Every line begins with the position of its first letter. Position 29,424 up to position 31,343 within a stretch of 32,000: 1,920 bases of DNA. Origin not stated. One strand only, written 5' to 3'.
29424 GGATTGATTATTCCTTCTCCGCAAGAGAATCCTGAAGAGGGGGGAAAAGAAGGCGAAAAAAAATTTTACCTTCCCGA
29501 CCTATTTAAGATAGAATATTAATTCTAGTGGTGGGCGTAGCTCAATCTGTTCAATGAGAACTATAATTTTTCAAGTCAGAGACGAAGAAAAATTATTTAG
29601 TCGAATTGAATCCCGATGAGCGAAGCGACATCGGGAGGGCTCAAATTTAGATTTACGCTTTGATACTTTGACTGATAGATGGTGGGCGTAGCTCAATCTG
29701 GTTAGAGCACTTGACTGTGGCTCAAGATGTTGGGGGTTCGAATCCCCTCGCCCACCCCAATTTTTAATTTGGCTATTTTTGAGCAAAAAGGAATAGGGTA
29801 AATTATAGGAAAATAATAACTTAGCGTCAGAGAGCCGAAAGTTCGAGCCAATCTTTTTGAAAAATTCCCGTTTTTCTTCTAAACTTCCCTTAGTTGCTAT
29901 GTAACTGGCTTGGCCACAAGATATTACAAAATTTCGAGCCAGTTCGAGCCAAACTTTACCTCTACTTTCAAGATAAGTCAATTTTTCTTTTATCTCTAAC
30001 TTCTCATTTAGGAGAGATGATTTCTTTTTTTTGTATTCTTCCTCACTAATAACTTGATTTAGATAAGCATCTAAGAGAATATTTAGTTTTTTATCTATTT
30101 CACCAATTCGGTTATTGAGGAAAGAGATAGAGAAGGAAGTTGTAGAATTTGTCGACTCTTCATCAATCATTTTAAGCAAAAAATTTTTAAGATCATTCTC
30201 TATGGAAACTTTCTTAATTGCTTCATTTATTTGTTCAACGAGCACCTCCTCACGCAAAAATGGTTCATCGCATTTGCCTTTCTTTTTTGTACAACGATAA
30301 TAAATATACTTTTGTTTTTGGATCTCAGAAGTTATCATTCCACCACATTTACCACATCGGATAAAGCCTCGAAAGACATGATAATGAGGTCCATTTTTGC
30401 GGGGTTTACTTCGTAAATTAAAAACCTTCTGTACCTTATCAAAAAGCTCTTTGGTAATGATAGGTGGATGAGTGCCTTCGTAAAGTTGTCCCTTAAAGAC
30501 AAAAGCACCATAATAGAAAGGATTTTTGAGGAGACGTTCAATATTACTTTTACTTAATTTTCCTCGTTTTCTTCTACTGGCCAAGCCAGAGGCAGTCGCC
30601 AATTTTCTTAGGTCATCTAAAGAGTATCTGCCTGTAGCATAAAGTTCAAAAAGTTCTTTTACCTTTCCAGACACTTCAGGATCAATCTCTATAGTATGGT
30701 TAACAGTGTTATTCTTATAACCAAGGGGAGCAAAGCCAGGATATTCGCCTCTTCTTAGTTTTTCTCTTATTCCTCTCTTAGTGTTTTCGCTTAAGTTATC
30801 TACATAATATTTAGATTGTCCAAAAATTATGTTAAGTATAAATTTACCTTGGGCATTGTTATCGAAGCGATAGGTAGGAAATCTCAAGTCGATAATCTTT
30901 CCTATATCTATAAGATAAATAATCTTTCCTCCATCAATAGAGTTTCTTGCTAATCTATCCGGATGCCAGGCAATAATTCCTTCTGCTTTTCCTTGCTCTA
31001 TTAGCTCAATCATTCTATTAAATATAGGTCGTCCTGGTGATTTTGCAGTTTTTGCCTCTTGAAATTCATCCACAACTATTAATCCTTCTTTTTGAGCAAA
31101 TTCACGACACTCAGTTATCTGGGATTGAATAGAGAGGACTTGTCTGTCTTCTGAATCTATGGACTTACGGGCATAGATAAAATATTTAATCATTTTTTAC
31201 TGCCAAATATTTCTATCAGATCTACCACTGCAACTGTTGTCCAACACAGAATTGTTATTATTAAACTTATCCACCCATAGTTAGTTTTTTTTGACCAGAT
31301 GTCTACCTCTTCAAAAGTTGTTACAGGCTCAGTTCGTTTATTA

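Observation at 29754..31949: Self-contained 2.2-kb cassette: large serine recombinase plus membrane protein, bracketed by perfect 92-bp inverted repeats at tRNA-His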

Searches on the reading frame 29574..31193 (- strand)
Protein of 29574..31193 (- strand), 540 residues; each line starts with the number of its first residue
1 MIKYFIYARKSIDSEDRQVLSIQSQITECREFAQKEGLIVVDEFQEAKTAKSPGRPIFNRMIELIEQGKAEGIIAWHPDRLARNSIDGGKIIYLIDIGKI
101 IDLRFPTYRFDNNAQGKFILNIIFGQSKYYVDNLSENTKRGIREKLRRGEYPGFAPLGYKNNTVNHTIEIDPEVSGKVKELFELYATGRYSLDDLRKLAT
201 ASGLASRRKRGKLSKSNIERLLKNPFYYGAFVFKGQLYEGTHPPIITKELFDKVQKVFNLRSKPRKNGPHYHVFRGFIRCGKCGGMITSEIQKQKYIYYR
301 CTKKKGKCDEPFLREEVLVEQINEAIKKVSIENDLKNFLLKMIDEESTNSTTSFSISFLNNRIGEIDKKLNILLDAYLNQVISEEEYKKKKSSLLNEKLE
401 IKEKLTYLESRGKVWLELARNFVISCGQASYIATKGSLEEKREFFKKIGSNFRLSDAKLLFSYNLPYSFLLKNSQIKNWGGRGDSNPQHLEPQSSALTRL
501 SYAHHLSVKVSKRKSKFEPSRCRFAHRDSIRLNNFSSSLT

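Call 7: find_encoding_contigs(protein=window:29574-31193:-, flank=10000, max_places=10)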
Protein window:29574-31193:- (540 aa): 2 contigs read that carry it; 1 place shown.
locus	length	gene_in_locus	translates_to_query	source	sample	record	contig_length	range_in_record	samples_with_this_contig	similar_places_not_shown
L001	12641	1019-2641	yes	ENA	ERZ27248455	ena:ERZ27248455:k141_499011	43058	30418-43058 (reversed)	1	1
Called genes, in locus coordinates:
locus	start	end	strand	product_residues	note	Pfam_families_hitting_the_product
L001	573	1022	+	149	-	-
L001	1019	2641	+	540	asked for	PF00239:Resolvase, PF07508:Recombinase, PF13408:Zn_ribbon_recom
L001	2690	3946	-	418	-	-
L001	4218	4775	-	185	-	PF11645:PDDEXK_5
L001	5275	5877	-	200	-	PF01725:Ham1p_like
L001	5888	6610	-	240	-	PF01138:RNase_PH, PF03725:RNase_PH_C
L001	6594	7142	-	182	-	PF05683:Fumerase_C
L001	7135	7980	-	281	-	PF05681:Fumerase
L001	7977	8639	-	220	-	PF13353:Fer4_12, PF04055:Radical_SAM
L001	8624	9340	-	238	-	PF02568:ThiI (faint), PF06508:QueC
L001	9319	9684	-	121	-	PF01242:PTPS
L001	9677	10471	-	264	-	PF01177:Asp_Glu_race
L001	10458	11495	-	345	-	PF07833:Cu_amine_oxidN1 (weak), PF01520:Amidase_3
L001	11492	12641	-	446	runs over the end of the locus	PF03448:MgtE_N, PF00571:CBS, PF01769:MgtE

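Call 8: search_protein_families(library=pfam, proteins=[window:29574-31193:-], max_evalue=0.01)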
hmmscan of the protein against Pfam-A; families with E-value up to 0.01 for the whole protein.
window:29574-31193:- (540 aa): 3 families
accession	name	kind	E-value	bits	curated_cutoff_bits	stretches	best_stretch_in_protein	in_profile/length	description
PF00239.26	Resolvase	-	2.2e-22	80.2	23.3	1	5-150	2-144/145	Resolvase, N terminal domain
PF07508.19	Recombinase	-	6e-16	59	21.1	1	173-258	2-99/102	Recombinase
PF13408.12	Zn_ribbon_recom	-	4.2e-12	46.7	25.3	1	274-327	2-58/58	Recombinase zinc beta ribbon domain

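Call 11: find_homologous_proteins(query=window:29574-31193:-, max_evalue=1e-20)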
Query window:29574-31193:- (540 aa): 6710 proteins with E <= 1e-20 among 8000 candidates; the best 120 are listed.
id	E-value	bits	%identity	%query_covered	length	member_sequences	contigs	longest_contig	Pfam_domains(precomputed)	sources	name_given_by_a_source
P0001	1.3e-253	861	97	73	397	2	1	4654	PF07508.20,PF13408.13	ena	-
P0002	3.8e-241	819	73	92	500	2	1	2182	PF07508.20,PF00239.27,PF13408.13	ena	-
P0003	1.5e-234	798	73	89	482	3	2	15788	PF07508.20,PF00239.27,PF13408.13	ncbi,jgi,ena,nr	ncbi:MAG: hypothetical protein DRP74_04320 [Candidatus Omnitrophota bacterium]|nr:MAG: hypothetical 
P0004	9.4e-229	779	72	89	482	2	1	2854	PF07508.20,PF00239.27,PF13408.13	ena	-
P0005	6.5e-224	763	70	89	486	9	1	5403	PF07508.20,PF00239.27,PF13408.13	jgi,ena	-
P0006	3.4e-221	754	69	89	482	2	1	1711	PF07508.20,PF00239.27,PF13408.13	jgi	-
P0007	5.4e-221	753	67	89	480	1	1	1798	PF07508.20,PF00239.27,PF13408.13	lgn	-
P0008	1.1e-219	749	68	89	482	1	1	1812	PF07508.20,PF00239.27,PF13408.13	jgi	-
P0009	2.7e-216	737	68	89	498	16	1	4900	PF07508.20,PF00239.27,PF13408.13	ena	-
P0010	3.2e-216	737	67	89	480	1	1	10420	PF07508.20,PF00239.27,PF13408.13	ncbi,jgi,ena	ncbi:MAG: recombinase family protein [Candidatus Omnitrophota bacterium]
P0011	1.2e-215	735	66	89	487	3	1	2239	PF07508.20,PF00239.27,PF13408.13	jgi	-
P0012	1.2e-215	735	67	89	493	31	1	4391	PF07508.20,PF00239.27,PF13408.13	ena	-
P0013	4.7e-214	730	66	89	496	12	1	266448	PF07508.20,PF00239.27,PF13408.13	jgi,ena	-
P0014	9.0e-211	719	66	89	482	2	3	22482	PF07508.20,PF00239.27,PF13408.13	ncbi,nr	ncbi:MAG: recombinase family protein [Candidatus Omnitrophica bacterium]|nr:recombinase family prote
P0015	5.1e-206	704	42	87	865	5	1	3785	PF07508.20,PF00239.27,PF13408.13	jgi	-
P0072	1.2e-161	557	54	89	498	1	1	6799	PF07508.20,PF00239.27,PF13408.13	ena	-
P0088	2.0e-159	550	56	85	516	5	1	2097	PF07508.20,PF00239.27,PF13408.13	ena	-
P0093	5.5e-159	548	53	89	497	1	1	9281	PF07508.20,PF00239.27,PF13408.13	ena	-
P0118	3.3e-157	542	55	87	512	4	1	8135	PF07508.20,PF00239.27,PF13408.13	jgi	-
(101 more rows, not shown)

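Call 14: find_related_loci(query=A1, collection=genome_contigs, flank=8000)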
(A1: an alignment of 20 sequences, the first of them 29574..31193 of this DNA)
Query A1 (540 aa) in genome_contigs; peptide patterns used: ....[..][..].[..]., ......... (x = any residue, [..] = any of these).
600 stretches matched a pattern (row limit reached: there are more); 598 encode a relative of the query (tblastn E <= 1e-3); the best 80 are kept; 80 distinct loci.
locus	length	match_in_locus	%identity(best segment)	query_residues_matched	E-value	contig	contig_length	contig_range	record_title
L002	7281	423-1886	67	1-487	0e+0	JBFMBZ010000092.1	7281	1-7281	MAG: Candidatus Omnitrophota bacterium isolate MAG177 MAG177_92, whole genome shotgun sequence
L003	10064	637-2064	54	2-480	3e-168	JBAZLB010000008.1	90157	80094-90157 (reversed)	MAG: Candidatus Omnitrophota bacterium isolate SO_2017_LW4_158 scaffold_783_c1_LW137-91_2017, whole genome shotgun seque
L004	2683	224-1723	52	1-499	6e-177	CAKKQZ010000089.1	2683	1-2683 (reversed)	Omnitrophica bacterium GWA2_41_15 isolate Hainich-H51-bin231-1 genome assembly, contig: H51-bin231_1_Hain_H51_02um_R1_40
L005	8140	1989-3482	52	1-498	2e-163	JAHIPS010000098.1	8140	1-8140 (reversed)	MAG: Candidatus Omnitrophota bacterium isolate KR13_S3.mb.80 KR13_S3.mb.80_k141_460902, whole genome shotgun sequence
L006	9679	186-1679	50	1-497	1e-162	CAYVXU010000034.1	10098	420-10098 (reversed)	MAG TPA_asm: uncultured Candidatus Saccharibacteria bacterium isolate SRP124282_co5_13 genome assembly, contig: NODE_802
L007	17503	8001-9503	52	1-487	8e-161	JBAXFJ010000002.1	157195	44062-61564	MAG: bacterium isolate ELA268 MAG268_2, whole genome shotgun sequence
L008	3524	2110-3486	55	1-459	7e-168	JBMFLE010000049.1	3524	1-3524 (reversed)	MAG: Patescibacteria group bacterium isolate KM4336-41 NODE_49_length_3524_cov_3.627212, whole genome shotgun sequence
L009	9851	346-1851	52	2-497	3e-160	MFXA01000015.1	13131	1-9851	MAG: Candidatus Peregrinibacteria bacterium RIFCSPLOWO2_01_FULL_39_12 rifcsplowo2_01_scaffold_15669, whole genome shotgu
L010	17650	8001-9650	49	1-528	5e-160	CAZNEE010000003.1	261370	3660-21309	MAG TPA_asm: uncultured Planctomycetia bacterium isolate binchicken_co334_196 genome assembly, contig: NODE_19_length_26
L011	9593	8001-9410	54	1-470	7e-160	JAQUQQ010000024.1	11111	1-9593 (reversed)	MAG: Candidatus Moraniibacteriota bacterium isolate STD1_53 NODE_16330_length_11111_cov_19.033594_Sandtown_D1, whole gen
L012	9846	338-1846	52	2-497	2e-159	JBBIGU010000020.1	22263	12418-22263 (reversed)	MAG: Candidatus Peregrinibacteria bacterium isolate RSF170216_bin_99 NODE_1242_length_22263_cov_1.06302, whole genome sh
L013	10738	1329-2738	53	1-470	2e-159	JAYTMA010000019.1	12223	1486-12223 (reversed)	MAG: bacterium isolate GFS_3428 GFS_3428_18, whole genome shotgun sequence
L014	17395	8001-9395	53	3-467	1e-159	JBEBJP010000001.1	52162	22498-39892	MAG: Parcubacteria group bacterium isolate SF2_12 NODE_227_length_52162_cov_11.561051, whole genome shotgun sequence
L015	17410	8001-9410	53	1-470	2e-159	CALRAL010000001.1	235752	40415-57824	MAG: Candidatus Nomurabacteria bacterium isolate Ike-150m-34 genome assembly, contig: Ike-150-c3, whole genome shotgun s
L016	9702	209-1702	50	1-487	1e-158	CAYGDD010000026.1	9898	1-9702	MAG TPA_asm: uncultured Candidatus Saccharibacteria bacterium isolate ERP113451_co3_86 genome assembly, contig: NODE_580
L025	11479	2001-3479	51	2-490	2e-155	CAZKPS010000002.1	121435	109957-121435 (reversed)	MAG TPA_asm: uncultured Candidatus Saccharibacteria bacterium isolate binchicken_co326_56 genome assembly, contig: NODE_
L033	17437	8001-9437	49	1-480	7e-152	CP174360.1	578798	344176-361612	MAG: Patescibacteria group bacterium UBA2103 chromosome, complete genome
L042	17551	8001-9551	50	2-507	4e-149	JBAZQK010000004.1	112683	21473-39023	MAG: Patescibacteria group bacterium isolate SO_2017_SWC_51 scaffold_200_c1_LP-4_2017, whole genome shotgun sequence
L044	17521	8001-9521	50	2-508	2e-148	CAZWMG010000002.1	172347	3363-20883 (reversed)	MAG TPA_asm: uncultured Planctomycetia bacterium isolate SRP167671_co1_128 genome assembly, contig: NODE_50_length_17234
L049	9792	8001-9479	49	2-490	9e-146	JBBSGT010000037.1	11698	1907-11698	MAG: Candidatus Levyibacteriota bacterium isolate LS2_sbin.47 LS2_sbin.47_K_556490_L_11698_cov_21.4119, whole genome sho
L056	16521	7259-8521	52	1-422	5e-144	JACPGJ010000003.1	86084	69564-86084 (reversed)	MAG: Candidatus Kerfeldbacteria bacterium isolate NC_groundwater_384_Ag_B-0.1um_43_17 GD18-4_B1_scaffold_404613, whole g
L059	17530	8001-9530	46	2-501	3e-143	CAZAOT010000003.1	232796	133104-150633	MAG TPA_asm: uncultured Candidatus Saccharibacteria bacterium isolate SRP263991_co2_239 genome assembly, contig: NODE_9_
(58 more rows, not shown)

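Call 18: find_encoding_contigs(protein=P0001, flank=10000)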
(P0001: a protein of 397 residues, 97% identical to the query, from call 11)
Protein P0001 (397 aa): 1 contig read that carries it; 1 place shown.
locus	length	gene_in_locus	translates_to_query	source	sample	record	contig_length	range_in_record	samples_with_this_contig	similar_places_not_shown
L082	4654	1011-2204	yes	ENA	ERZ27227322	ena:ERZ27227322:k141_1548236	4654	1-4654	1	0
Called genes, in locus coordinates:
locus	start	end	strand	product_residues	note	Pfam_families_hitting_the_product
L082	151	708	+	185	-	-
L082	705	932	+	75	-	PF00239:Resolvase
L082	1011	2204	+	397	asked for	PF07508:Recombinase, PF13408:Zn_ribbon_recom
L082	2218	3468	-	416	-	PF05359:DUF748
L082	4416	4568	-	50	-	-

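Call 27: find_encoding_contigs(protein=P0118, flank=8000, max_places=4)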
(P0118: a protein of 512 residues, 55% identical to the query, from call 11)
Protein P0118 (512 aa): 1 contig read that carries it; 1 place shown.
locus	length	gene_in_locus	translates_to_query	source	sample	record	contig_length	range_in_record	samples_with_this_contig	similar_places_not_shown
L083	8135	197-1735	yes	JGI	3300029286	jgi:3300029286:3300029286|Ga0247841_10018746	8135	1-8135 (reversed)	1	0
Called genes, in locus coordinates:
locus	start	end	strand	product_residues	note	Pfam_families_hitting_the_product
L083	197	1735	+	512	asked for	PF00239:Resolvase, PF07508:Recombinase, PF13408:Zn_ribbon_recom (weak)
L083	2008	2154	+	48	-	PF01381:HTH_3, PF12844:HTH_19 (weak), PF13443:HTH_26 (weak), PF13560:HTH_31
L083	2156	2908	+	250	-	PF09509:Hypoth_Ymh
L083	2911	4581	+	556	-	PF20582:UPF0758_N, PF04002:RadC, PF00145:DNA_methylase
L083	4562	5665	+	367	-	PF09561:RE_HpaII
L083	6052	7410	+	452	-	PF00078:RVT_1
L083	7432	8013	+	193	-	-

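Call 28: find_encoding_contigs(protein=P0093, flank=8000, max_places=4)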
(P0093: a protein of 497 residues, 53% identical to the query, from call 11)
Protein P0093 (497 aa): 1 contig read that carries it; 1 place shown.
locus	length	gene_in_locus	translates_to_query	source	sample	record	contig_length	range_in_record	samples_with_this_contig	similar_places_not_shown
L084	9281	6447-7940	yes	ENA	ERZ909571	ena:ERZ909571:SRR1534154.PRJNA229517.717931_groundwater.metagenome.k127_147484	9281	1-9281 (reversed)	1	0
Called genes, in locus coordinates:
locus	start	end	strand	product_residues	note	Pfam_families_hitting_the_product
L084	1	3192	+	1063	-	?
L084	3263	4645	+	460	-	PF18928:DUF5677 (weak)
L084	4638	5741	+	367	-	-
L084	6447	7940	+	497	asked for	PF00239:Resolvase, PF07508:Recombinase, PF13408:Zn_ribbon_recom (weak)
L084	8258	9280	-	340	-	?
